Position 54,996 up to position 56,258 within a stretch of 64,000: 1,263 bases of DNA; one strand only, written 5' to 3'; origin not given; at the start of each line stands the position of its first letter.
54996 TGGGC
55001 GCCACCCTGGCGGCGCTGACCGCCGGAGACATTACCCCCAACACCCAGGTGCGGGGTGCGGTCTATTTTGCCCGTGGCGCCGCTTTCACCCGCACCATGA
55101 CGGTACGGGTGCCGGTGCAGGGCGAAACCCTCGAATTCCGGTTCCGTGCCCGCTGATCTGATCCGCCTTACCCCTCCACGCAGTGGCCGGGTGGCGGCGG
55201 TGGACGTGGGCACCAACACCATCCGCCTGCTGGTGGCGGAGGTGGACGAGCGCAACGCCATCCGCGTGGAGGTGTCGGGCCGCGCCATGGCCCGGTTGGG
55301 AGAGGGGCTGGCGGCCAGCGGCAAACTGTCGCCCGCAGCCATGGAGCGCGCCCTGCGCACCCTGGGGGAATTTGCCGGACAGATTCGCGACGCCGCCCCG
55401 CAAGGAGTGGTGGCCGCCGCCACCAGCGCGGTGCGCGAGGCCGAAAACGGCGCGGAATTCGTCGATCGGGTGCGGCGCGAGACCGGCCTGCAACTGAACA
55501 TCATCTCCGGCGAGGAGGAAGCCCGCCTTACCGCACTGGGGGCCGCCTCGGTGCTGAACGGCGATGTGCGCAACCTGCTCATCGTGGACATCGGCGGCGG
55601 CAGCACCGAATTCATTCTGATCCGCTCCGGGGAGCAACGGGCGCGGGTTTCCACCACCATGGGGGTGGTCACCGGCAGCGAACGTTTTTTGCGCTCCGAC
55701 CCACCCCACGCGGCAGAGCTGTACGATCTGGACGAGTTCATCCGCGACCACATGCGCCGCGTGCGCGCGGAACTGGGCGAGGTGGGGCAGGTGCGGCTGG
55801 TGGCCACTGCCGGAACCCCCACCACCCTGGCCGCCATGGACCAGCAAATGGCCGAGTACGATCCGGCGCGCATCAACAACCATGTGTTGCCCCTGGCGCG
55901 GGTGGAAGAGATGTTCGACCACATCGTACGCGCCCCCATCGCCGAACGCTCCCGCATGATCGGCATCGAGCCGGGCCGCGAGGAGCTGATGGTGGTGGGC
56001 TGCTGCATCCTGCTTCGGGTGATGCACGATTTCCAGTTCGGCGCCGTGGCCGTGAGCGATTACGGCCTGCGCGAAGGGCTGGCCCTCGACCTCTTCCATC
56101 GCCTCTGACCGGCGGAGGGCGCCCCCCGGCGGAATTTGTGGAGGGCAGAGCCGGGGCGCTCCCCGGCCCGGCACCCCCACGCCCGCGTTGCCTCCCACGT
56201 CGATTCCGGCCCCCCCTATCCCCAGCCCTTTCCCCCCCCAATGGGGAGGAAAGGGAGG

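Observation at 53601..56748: A conserved ~110-bp hairpin-rich core embedded four times in REP-like scaffolding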

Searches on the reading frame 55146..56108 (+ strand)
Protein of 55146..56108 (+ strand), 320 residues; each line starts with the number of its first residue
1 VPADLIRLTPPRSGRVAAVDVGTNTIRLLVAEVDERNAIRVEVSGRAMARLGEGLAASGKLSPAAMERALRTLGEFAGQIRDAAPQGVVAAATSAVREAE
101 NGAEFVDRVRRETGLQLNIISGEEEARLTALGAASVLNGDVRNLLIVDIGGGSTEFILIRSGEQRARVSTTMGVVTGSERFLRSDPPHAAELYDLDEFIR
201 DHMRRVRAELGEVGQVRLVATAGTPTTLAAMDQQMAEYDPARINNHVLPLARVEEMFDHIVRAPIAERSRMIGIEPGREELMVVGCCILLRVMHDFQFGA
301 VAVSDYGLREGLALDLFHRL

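Call 9: find_encoding_contigs(protein=window:55146-56108:+, flank=10000, max_places=6)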
Protein window:55146-56108:+ (320 aa): no gene with exactly this product is on record in the collection.

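Call 17: find_homologous_proteins(query=window:55146-56108:+, max_evalue=1e-30)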
Query window:55146-56108:+ (320 aa): 5685 proteins with E <= 1e-30 among 8000 candidates; the best 120 are listed.
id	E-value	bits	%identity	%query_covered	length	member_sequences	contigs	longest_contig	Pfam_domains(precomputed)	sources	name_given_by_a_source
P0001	8.4e-188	641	100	95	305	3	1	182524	PF02541.23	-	-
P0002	8.4e-138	477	74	97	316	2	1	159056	PF02541.23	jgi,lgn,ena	-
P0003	1.1e-122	427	69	94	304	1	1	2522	PF02541.23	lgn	-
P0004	1.6e-121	423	65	100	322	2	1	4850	PF02541.23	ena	-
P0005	5.6e-121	422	65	100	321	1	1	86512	PF02541.23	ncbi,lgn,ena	-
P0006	1.1e-119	417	65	99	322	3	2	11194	PF02541.23,PF14450.13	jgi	-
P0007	2.0e-118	413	67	95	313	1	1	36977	PF02541.23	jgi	jgi:exopolyphosphatase/guanosine-5'-triphosphate,3'-diphosphate pyrophosphatase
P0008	3.3e-118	413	64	99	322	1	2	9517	PF02541.23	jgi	jgi:exopolyphosphatase/guanosine-5'-triphosphate,3'-diphosphate pyrophosphatase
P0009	6.6e-118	412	64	99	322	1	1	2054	PF02541.23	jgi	-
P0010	6.9e-118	412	63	100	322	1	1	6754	PF02541.23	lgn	-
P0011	1.3e-117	411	64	100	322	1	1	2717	PF02541.23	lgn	-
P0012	2.4e-117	410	63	99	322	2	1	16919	PF02541.23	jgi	jgi:exopolyphosphatase/guanosine-5'-triphosphate,3'-diphosphate pyrophosphatase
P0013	4.9e-117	409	63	99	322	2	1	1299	PF02541.23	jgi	jgi:exopolyphosphatase/guanosine-5'-triphosphate,3'-diphosphate pyrophosphatase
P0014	3.1e-115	403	65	96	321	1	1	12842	PF02541.23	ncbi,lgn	ncbi:MAG: exopolyphosphatase [Leptospirillia bacterium]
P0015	2.6e-114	400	61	99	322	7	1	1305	PF02541.23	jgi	jgi:exopolyphosphatase/guanosine-5'-triphosphate,3'-diphosphate pyrophosphatase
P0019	1.5e-110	387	61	100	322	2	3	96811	PF02541.23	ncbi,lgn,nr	ncbi:MAG: Ppx/GppA family phosphatase [Nitrospirae bacterium]|nr:Ppx/GppA family phosphatase [Nitros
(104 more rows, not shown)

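Call 18: find_encoding_contigs(protein=P0001, flank=3000, max_places=4)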
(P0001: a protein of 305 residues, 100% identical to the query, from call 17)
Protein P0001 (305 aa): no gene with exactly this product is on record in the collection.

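Call 19: find_encoding_contigs(protein=P0002, flank=6000, max_places=4)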
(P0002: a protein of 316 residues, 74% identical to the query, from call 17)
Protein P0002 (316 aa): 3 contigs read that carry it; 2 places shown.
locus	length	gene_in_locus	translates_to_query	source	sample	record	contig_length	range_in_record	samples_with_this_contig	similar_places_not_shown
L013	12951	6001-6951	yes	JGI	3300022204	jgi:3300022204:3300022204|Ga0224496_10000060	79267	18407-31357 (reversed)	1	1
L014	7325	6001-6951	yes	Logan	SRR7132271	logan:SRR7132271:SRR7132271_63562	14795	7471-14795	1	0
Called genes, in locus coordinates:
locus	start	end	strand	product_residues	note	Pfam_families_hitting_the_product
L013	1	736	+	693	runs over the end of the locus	PF00378:ECH_1, PF16113:ECH_2, PF02737:3HCDH_N, PF00725:3HCDH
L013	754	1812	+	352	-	PF08240:ADH_N, PF00107:ADH_zinc_N, PF13602:ADH_zinc_N_2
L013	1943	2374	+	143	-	PF00582:Usp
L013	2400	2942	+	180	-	-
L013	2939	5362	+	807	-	PF17191:RecG_wedge, PF04851:ResIII, PF00270:DEAD, PF00271:Helicase_C, PF19833:RecG_dom3_C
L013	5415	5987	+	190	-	-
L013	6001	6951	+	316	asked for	PF02541:Ppx-GppA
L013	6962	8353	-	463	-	PF02233:PNTB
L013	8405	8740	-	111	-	PF12769:PNTB_4TM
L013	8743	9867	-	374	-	PF05222:AlaDh_PNT_N, PF01262:AlaDh_PNT_C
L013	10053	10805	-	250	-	PF07722:Peptidase_C26, PF00117:GATase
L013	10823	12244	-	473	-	PF00171:Aldedh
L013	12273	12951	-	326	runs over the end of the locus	PF00056:Ldh_1_N, PF02866:Ldh_1_C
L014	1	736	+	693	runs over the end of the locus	PF00378:ECH_1, PF16113:ECH_2, PF02737:3HCDH_N, PF00725:3HCDH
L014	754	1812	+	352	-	PF08240:ADH_N, PF00107:ADH_zinc_N, PF13602:ADH_zinc_N_2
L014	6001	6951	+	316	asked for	PF02541:Ppx-GppA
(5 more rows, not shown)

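Call 21: find_encoding_contigs(protein=P0005, flank=5000, max_places=2)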
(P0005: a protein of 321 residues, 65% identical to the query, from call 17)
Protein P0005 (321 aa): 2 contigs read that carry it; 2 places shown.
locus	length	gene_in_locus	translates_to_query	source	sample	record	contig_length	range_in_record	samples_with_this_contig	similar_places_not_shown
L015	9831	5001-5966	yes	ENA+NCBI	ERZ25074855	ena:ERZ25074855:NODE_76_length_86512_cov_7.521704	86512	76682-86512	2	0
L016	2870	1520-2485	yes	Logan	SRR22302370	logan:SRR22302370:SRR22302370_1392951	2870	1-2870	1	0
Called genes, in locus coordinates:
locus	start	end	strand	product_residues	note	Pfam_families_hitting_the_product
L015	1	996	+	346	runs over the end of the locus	PF08240:ADH_N, PF00107:ADH_zinc_N, PF13602:ADH_zinc_N_2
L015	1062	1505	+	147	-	PF00582:Usp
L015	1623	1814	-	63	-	PF00830:Ribosomal_L28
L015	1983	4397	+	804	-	PF17191:RecG_wedge, PF04851:ResIII, PF00270:DEAD, PF00271:Helicase_C, PF19833:RecG_dom3_C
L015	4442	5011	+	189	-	-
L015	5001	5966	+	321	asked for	PF02541:Ppx-GppA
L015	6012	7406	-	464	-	PF02233:PNTB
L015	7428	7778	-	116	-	PF12769:PNTB_4TM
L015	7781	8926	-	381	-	PF05222:AlaDh_PNT_N, PF02826:2-Hacid_dh_C (faint), PF01262:AlaDh_PNT_C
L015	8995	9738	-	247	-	PF07722:Peptidase_C26, PF00117:GATase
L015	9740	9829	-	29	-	?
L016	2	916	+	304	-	?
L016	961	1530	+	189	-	-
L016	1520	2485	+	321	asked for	PF02541:Ppx-GppA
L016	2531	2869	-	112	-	?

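Call 22: find_encoding_contigs(protein=P0019, flank=5000, max_places=2)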
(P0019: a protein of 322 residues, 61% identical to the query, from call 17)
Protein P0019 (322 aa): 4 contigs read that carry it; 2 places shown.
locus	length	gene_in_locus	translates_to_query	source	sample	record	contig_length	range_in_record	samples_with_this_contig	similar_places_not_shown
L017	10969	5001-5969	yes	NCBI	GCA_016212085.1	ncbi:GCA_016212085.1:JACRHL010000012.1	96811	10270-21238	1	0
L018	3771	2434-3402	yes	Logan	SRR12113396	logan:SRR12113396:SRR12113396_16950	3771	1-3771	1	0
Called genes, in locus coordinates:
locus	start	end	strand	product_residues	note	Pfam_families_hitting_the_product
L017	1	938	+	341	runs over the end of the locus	PF08240:ADH_N, PF00107:ADH_zinc_N, PF13602:ADH_zinc_N_2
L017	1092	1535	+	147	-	PF00582:Usp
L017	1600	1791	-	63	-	PF00830:Ribosomal_L28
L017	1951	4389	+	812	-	PF17191:RecG_wedge, PF00270:DEAD, PF04851:ResIII (weak), PF00271:Helicase_C, PF19833:RecG_dom3_C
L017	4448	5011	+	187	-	PF11611:DUF4352 (faint)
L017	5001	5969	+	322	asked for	PF02541:Ppx-GppA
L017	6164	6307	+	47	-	-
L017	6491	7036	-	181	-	PF07155:ECF-ribofla_trS, PF12822:ECF_trnsprt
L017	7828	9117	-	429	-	PF00005:ABC_tran (faint)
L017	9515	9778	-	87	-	-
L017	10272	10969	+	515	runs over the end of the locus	PF02142:MGS, PF01808:AICARFT_IMPCHas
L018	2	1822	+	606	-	?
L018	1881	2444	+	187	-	PF11611:DUF4352 (faint)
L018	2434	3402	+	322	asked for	PF02541:Ppx-GppA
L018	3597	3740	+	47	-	-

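Call 79: find_encoding_contigs(protein=P0003, flank=5000, max_places=3)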
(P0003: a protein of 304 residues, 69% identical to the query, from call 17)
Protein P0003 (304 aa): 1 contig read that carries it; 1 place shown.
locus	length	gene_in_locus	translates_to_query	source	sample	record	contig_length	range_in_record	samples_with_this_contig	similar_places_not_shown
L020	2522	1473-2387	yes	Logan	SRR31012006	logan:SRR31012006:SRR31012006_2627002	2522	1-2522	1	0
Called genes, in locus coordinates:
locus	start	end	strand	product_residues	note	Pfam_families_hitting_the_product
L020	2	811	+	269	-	?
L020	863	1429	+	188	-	PF11611:DUF4352 (faint)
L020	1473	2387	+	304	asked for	PF02541:Ppx-GppA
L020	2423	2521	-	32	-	?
